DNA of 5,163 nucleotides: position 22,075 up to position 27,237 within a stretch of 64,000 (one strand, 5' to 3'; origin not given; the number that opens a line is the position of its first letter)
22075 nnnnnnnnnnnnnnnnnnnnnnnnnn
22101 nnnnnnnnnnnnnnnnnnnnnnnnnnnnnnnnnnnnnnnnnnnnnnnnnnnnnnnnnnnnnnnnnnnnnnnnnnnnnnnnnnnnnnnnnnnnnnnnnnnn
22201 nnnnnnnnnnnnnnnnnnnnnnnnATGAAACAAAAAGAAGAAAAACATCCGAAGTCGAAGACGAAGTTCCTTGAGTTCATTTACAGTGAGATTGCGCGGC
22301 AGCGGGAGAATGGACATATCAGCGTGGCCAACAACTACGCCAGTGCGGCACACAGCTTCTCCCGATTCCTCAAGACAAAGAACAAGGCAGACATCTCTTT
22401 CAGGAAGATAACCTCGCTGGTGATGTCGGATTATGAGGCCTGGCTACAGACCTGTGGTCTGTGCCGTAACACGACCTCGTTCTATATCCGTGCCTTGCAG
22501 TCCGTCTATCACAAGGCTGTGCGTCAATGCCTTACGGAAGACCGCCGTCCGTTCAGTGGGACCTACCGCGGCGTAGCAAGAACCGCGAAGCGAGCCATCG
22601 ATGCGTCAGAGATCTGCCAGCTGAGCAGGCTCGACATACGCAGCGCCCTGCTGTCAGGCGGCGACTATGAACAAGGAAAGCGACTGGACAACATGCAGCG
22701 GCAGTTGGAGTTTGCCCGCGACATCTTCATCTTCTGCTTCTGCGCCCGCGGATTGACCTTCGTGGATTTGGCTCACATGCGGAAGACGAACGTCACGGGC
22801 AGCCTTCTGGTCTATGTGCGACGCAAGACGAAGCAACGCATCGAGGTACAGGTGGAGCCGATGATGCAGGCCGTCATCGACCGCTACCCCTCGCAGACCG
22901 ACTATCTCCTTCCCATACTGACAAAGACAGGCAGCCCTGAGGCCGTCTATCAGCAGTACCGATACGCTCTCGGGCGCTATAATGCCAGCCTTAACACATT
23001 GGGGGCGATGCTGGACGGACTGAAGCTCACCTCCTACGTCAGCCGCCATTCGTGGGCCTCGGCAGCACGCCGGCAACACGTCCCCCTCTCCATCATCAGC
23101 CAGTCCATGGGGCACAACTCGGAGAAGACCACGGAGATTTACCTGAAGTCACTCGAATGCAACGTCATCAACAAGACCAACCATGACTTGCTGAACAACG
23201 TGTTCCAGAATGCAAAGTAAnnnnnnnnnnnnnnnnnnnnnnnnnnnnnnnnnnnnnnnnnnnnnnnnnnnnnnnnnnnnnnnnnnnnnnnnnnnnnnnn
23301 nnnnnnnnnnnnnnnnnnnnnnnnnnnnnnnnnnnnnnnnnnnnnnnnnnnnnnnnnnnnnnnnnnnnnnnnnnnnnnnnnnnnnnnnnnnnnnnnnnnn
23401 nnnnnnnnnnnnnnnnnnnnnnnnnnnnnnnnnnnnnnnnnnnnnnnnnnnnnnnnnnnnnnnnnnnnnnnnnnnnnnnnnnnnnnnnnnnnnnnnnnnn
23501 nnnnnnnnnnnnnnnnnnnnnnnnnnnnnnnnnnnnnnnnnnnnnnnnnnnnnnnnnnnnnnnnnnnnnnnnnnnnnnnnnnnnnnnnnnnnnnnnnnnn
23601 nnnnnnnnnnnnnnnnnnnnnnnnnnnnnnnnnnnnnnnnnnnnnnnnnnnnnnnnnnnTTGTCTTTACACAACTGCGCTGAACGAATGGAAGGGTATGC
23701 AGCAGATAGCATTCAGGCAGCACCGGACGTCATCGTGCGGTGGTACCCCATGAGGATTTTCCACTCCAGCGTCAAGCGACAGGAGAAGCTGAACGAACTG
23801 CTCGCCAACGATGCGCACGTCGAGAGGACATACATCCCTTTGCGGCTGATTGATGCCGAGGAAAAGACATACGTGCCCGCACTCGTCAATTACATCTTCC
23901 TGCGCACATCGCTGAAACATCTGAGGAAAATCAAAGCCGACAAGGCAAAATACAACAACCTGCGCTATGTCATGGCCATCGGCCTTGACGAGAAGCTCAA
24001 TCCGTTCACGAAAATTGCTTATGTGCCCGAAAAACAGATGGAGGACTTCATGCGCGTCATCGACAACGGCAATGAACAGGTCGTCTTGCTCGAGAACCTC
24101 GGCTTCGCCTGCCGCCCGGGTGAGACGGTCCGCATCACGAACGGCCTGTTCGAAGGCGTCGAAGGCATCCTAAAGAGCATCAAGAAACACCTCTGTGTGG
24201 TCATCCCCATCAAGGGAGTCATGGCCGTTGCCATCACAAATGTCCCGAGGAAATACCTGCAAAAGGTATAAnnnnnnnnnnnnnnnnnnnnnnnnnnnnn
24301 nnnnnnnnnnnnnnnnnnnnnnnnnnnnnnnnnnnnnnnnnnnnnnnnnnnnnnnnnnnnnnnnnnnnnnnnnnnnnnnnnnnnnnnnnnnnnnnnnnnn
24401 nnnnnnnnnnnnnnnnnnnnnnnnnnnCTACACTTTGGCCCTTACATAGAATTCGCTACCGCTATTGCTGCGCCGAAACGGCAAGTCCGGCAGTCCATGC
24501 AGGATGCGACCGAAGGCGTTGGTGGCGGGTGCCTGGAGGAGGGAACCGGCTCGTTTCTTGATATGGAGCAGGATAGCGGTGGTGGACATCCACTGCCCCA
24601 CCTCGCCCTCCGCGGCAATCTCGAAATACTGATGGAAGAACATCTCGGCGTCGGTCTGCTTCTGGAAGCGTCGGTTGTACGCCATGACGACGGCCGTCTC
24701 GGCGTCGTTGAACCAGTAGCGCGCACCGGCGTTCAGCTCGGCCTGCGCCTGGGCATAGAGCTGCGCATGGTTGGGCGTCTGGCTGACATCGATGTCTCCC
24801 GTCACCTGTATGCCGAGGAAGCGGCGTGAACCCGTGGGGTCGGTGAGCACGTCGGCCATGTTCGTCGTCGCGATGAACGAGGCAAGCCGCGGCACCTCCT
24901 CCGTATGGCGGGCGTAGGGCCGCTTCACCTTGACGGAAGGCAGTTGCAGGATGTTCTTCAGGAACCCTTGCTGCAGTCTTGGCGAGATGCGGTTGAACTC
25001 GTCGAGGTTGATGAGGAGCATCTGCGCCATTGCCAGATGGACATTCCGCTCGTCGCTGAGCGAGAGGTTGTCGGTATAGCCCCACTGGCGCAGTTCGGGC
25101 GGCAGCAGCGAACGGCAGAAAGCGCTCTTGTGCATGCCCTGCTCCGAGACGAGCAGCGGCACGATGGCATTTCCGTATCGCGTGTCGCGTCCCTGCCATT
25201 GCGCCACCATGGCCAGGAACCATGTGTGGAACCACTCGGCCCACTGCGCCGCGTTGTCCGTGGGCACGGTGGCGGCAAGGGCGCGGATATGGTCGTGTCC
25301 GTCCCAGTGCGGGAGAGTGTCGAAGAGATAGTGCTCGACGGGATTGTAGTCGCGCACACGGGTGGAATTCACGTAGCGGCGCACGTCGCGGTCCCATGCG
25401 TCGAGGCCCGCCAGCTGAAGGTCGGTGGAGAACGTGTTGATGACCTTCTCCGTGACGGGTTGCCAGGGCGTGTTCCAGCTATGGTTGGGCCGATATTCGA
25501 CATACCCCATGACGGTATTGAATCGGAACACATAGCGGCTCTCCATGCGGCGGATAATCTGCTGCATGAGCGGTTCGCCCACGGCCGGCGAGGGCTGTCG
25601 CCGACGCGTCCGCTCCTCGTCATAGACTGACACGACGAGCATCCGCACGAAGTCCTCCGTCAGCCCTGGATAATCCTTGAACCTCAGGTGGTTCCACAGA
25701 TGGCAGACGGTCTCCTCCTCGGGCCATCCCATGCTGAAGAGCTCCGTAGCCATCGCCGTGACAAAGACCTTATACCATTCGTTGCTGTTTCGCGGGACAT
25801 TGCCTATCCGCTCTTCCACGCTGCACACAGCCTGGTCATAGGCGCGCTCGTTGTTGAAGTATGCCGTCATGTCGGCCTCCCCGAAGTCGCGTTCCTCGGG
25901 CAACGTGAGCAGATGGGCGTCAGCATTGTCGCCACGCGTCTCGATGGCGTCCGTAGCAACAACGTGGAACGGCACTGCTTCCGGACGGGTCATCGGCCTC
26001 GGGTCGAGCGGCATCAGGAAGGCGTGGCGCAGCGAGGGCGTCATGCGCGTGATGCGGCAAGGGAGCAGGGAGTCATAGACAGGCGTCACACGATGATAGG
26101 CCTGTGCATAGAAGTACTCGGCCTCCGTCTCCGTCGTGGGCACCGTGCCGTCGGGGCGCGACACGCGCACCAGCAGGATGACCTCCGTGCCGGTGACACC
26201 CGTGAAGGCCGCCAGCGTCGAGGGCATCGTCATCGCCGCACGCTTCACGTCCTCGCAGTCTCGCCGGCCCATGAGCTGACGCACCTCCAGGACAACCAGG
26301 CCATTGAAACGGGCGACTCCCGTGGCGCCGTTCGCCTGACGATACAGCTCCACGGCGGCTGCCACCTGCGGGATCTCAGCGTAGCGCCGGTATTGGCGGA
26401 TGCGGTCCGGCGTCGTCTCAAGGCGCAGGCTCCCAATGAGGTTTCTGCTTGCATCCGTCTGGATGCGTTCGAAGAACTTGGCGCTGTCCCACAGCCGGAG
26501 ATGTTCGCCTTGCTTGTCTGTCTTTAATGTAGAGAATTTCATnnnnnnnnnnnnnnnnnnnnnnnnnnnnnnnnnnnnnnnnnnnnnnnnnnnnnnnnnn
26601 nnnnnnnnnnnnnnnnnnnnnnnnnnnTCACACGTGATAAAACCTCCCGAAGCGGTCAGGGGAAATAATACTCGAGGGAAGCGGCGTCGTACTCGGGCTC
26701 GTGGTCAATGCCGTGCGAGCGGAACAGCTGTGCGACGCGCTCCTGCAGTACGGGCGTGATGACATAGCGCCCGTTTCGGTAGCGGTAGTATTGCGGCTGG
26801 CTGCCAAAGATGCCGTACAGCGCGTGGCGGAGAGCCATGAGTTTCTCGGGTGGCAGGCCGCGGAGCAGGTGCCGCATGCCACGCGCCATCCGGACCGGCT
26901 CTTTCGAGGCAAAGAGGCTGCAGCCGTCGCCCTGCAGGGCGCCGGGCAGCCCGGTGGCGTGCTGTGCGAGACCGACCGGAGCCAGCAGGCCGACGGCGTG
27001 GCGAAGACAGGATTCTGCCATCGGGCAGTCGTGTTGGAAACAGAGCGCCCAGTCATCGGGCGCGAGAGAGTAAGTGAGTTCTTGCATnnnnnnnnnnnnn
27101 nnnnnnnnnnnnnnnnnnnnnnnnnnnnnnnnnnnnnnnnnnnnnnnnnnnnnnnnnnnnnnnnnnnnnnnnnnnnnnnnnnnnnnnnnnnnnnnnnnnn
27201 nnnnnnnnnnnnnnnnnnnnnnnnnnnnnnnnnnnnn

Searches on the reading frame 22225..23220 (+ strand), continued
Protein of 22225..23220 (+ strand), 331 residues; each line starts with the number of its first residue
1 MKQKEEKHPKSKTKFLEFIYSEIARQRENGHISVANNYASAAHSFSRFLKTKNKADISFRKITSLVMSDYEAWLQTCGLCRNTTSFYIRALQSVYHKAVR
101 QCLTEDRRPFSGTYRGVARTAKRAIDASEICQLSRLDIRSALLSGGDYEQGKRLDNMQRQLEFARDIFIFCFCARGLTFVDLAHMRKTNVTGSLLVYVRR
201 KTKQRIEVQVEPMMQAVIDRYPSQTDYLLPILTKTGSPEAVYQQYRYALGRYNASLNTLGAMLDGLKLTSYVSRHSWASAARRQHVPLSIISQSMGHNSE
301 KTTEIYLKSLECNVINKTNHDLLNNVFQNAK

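Call 55: find_encoding_contigs(protein=P0122, flank=1500, max_places=10)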
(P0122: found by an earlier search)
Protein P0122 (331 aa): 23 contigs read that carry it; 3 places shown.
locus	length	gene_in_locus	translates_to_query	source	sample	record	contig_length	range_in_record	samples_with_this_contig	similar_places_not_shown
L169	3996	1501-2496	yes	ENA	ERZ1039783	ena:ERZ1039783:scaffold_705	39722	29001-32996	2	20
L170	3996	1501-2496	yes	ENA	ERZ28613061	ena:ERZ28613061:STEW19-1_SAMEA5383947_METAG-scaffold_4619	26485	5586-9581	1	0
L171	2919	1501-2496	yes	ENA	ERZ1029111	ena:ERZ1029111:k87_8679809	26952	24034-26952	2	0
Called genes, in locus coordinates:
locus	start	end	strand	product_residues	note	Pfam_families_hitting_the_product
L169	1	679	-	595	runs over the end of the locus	PF00654:Voltage_CLC, PF00571:CBS (faint)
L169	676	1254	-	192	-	PF01300:Sua5_yciO_yrdC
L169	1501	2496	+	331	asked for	PF13102:Phage_int_SAM_5, PF00589:Phage_integrase (weak)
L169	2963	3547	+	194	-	-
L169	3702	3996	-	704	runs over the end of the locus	PF08800:BT4734-like_N, PF05272:VapE-like_dom, PF12990:DUF3874 (weak)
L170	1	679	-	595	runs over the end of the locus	PF00654:Voltage_CLC, PF00571:CBS (faint)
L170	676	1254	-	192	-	PF01300:Sua5_yciO_yrdC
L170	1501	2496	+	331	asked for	PF13102:Phage_int_SAM_5, PF00589:Phage_integrase (weak)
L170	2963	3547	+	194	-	-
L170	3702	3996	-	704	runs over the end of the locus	PF08800:BT4734-like_N, PF05272:VapE-like_dom, PF12990:DUF3874 (weak)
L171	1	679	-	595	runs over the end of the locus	PF00654:Voltage_CLC, PF00571:CBS (faint)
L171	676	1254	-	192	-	PF01300:Sua5_yciO_yrdC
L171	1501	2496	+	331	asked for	PF13102:Phage_int_SAM_5, PF00589:Phage_integrase (weak)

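Call 68: predict_structure(alignment_id=A2)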
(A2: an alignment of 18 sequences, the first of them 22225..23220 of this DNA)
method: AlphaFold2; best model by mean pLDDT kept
length: 331 residues; sequences in the alignment: 18
mean_pLDDT: 85.6   pTM: 0.63
mean pLDDT of the five models: 85.6, 85.3, 84.0, 82.9, 81.4
residues with pLDDT >= 90: 186; 70-90: 106; 50-70: 21; < 50: 18
segments of 3 or more residues with pLDDT < 50: 1-11, 116-121
pLDDT, mean of each block of 10 residues (from residue 1): 41 86 91 83 97 95 94 85 84 94 90 53 77 95 82 93 97 92 95 90 87 95 95 89 92 94 87 89 91 86 80 64 68 44
secondary structure, 60 per line:
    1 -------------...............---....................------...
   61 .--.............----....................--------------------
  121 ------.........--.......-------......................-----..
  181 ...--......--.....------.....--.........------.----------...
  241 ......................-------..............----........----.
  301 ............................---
elements in order: H15-28 H32-51 H64-76 H81-100 H127-135 H138-144 H152-173 H179-183 E194-198 E205-209 H212-220 H238-262 H270-283 H288-295 H300-328

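Call 70: fold_search(model_id=the predicted structure, library=pdb)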
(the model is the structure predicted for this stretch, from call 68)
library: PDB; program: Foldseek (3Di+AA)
matches with E <= 10: 165; with E <= 0.001: 59
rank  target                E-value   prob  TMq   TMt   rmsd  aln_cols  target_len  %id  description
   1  5hxy_C                2.0e-06  1.00  0.37  0.43  17.4       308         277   18  Crystal structure of XerA recombinase (released 2017-02-01)
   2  6en2_A                2.5e-06  1.00  0.51  0.53   6.7       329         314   13  Structure of the Tn1549 transposon Integrase (aa 82-397, R225K) in complex with a circular intermediate DNA (CI6b-DNA) (released 2018-04-04)
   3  5hxy_A                2.6e-06  1.00  0.35  0.41  17.6       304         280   17  Crystal structure of XerA recombinase (released 2017-02-01)
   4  5hxy_B                2.8e-06  1.00  0.34  0.41  17.2       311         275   16  Crystal structure of XerA recombinase (released 2017-02-01)
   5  5hxy_D                3.0e-06  1.00  0.37  0.44  17.1       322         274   17  Crystal structure of XerA recombinase (released 2017-02-01)
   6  6emy_A                4.5e-06  1.00  0.48  0.50   7.0       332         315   11  Structure of the Tn1549 transposon Integrase (aa 82-397, Y379F) in complex with transposon right end DNA (released 2018-04-04)
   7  1z1b_B                5.4e-06  1.00  0.49  0.47   6.6       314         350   13  Crystal structure of a lambda integrase dimer bound to a COC' core site (released 2005-06-28)
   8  5jk0_D                6.5e-06  1.00  0.43  0.41  10.3       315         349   14  Crystal structure of XerH site-specific recombinase bound to difH substrate: pre-cleavage complex (released 2016-12-28)
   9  1z1b_A                8.3e-06  1.00  0.50  0.48   6.1       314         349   13  Crystal structure of a lambda integrase dimer bound to a COC' core site (released 2005-06-28)
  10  1z19_B                8.7e-06  1.00  0.48  0.54   6.6       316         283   13  Crystal structure of a lambda integrase(75-356) dimer bound to a COC' core site (released 2005-06-28)
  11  5hxy_F                9.1e-06  1.00  0.35  0.42  16.9       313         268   16  Crystal structure of XerA recombinase (released 2017-02-01)
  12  6emz_A                9.5e-06  1.00  0.51  0.53   6.9       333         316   12  Structure of the Tn1549 transposon Integrase (aa 82-397, R225K) in complex with circular intermediate DNA (CI5-DNA) (released 2018-04-04)
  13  1z1g_A                1.0e-05  1.00  0.45  0.43   7.2       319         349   12  Crystal structure of a lambda integrase tetramer bound to a Holliday junction (released 2005-06-28)
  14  5j0n_F                1.1e-05  1.00  0.48  0.45   6.7       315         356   15  Lambda excision HJ intermediate (released 2017-02-08)
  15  5jjv_A                1.3e-05  1.00  0.47  0.45   9.0       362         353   12  Crystal structure of XerH site-specific recombinase bound to palindromic difH substrate: post-cleavage complex (released 2016-12-28)
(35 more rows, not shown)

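Call 73: find_encoding_contigs(protein=P0130, flank=2000, max_places=10)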
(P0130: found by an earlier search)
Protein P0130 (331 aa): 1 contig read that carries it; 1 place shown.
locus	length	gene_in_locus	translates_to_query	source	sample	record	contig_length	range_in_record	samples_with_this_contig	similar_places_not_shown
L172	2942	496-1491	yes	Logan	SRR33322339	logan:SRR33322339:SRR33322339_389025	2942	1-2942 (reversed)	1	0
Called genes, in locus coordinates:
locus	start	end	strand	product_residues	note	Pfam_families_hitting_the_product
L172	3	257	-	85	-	?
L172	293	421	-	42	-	-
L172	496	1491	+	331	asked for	PF13102:Phage_int_SAM_5, PF00589:Phage_integrase (weak)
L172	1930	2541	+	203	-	-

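Call 74: find_encoding_contigs(protein=P0131, flank=2000, max_places=10)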
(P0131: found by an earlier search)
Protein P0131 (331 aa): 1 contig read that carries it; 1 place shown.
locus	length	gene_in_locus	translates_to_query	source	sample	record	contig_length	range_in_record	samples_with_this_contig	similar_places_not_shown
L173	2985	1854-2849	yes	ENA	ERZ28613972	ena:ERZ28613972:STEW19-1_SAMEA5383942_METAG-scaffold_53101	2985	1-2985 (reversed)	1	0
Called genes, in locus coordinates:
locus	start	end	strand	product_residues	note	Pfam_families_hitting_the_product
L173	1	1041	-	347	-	?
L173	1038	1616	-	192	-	PF01300:Sua5_yciO_yrdC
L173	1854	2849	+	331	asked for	PF13102:Phage_int_SAM_5, PF00589:Phage_integrase (weak)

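Call 75: find_encoding_contigs(protein=P0125, flank=2000, max_places=10)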
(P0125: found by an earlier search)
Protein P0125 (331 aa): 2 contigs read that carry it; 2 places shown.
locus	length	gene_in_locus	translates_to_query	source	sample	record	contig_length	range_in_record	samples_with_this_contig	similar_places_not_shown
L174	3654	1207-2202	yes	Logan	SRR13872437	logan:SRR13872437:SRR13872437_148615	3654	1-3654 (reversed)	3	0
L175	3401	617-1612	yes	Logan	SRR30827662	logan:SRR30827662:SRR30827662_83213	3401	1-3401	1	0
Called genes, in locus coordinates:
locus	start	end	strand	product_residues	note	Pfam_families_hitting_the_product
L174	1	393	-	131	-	?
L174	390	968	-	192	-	PF01300:Sua5_yciO_yrdC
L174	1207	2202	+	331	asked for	PF13102:Phage_int_SAM_5, PF00589:Phage_integrase (weak)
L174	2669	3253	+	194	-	-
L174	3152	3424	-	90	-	-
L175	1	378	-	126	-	?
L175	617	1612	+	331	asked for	PF13102:Phage_int_SAM_5, PF00589:Phage_integrase (weak)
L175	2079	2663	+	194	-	-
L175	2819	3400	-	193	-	?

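Call 76: find_encoding_contigs(protein=P0129, flank=2000, max_places=10)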
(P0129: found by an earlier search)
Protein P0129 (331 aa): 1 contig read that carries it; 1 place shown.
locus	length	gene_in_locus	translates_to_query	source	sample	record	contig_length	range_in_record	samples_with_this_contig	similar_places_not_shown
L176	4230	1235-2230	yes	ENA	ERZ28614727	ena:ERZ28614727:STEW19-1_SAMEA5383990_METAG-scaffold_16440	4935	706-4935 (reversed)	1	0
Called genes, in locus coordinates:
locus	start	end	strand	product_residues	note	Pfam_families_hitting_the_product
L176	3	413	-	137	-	?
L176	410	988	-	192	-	PF01300:Sua5_yciO_yrdC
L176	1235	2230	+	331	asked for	PF13102:Phage_int_SAM_5, PF00589:Phage_integrase (weak)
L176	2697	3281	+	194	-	-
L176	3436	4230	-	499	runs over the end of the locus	?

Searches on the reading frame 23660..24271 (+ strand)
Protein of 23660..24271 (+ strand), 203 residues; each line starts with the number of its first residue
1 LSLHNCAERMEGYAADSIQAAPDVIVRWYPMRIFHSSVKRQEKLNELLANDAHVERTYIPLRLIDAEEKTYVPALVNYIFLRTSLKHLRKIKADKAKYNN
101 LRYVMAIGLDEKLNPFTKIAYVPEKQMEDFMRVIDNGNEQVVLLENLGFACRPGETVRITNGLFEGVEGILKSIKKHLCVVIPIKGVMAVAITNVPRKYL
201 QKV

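Call 4: search_protein_families(library=pfam, proteins=[window:23660-24271:+])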
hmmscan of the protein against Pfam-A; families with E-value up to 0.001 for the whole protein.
window:23660-24271:+ (203 aa): 0 families

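Call 9: search_protein_families(library=ncbifam, proteins=[window:23660-24271:+], max_evalue=0.01)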
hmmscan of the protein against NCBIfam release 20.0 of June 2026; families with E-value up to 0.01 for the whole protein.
window:23660-24271:+ (203 aa): 1 family
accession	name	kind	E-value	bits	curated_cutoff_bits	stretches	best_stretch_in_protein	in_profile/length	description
NF033644.1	antiterm_UpxY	subfamily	1.9e-23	83.2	100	1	28-200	1-164/164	UpxY family transcription antiterminator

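Call 13: find_encoding_contigs(protein=window:23660-24271:+, flank=3000, max_places=10)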
Protein window:23660-24271:+ (203 aa): no gene with exactly this product is on record in the collection.

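Call 21: find_encoding_contigs(protein=window:23687-24271:+, flank=3000, max_places=10)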
Protein window:23687-24271:+ (194 aa): 4 contigs read that carry it; 2 places shown.
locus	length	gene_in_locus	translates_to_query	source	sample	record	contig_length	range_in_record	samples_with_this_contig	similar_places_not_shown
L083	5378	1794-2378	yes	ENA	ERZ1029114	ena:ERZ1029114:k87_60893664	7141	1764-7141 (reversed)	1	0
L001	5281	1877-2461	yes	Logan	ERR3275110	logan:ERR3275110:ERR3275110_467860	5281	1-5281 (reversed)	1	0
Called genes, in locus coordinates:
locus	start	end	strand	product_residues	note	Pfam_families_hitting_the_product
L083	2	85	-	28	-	?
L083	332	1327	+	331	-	PF13102:Phage_int_SAM_5, PF00589:Phage_integrase (weak)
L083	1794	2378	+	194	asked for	-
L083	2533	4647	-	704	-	PF08800:BT4734-like_N, PF05272:VapE-like_dom, PF12990:DUF3874 (weak)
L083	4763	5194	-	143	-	PF19555:DUF6078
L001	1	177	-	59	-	?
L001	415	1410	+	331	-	PF13102:Phage_int_SAM_5, PF00589:Phage_integrase (weak)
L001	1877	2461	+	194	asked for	-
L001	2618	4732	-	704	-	PF08800:BT4734-like_N, PF05272:VapE-like_dom, PF12990:DUF3874 (weak)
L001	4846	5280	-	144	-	?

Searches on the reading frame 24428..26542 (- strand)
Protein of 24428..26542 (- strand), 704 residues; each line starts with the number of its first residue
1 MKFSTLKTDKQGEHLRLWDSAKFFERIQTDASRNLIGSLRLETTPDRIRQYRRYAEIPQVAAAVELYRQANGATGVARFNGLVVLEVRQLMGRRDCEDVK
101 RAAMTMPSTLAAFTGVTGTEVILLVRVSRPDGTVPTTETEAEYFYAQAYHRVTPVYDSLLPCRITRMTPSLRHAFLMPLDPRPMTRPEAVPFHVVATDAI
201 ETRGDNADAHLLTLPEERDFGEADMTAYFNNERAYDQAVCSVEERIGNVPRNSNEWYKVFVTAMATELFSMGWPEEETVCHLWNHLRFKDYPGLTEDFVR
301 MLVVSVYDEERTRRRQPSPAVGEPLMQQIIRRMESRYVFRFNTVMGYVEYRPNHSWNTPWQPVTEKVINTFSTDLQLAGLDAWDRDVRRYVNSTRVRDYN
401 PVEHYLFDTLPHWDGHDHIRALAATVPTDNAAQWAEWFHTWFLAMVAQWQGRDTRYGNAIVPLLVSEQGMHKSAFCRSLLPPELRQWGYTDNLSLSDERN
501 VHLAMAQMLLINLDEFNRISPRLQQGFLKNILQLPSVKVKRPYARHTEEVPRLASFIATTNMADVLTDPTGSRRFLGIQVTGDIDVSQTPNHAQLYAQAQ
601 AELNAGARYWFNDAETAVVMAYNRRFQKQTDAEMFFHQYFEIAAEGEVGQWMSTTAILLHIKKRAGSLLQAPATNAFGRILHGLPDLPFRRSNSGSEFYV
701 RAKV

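Call 9: search_protein_families(library=ncbifam, proteins=[window:24428-26542:-], max_evalue=0.01)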
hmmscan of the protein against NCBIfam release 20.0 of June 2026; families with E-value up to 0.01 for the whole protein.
window:24428-26542:- (704 aa): 0 families

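Call 30: search_protein_families(library=pfam, proteins=[window:24428-26542:-], max_evalue=0.00001)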
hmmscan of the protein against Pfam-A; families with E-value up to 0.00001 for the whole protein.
window:24428-26542:- (704 aa): 3 families
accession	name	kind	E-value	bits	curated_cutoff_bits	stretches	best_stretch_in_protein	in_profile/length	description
PF05272.17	VapE-like_dom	-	4.7e-30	105.1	25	1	412-627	5-216/217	Virulence-associated protein E-like domain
PF08800.15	BT4734-like_N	-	3.7e-19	69.6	22.4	1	56-183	5-132/134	BT4734-like, N-terminal domain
PF12990.12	DUF3874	-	1.9e-11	44.5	28.3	1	630-700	2-71/71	Domain of unknonw function from B. Theta Gene description (DUF3874)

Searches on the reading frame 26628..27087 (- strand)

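Call 30: search_protein_families(library=pfam, proteins=[window:26628-27056:-, window:26656-27087:-], max_evalue=0.00001)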
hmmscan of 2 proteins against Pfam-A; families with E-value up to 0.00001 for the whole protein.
window:26628-27056:- (142 aa): 0 families

window:26656-27087:- (143 aa): 1 family
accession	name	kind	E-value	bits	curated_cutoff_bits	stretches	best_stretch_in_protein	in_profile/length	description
PF19555.4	DUF6078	-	3.5e-29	102.4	27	1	5-140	7-143/145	Family of unknown function (DUF6078)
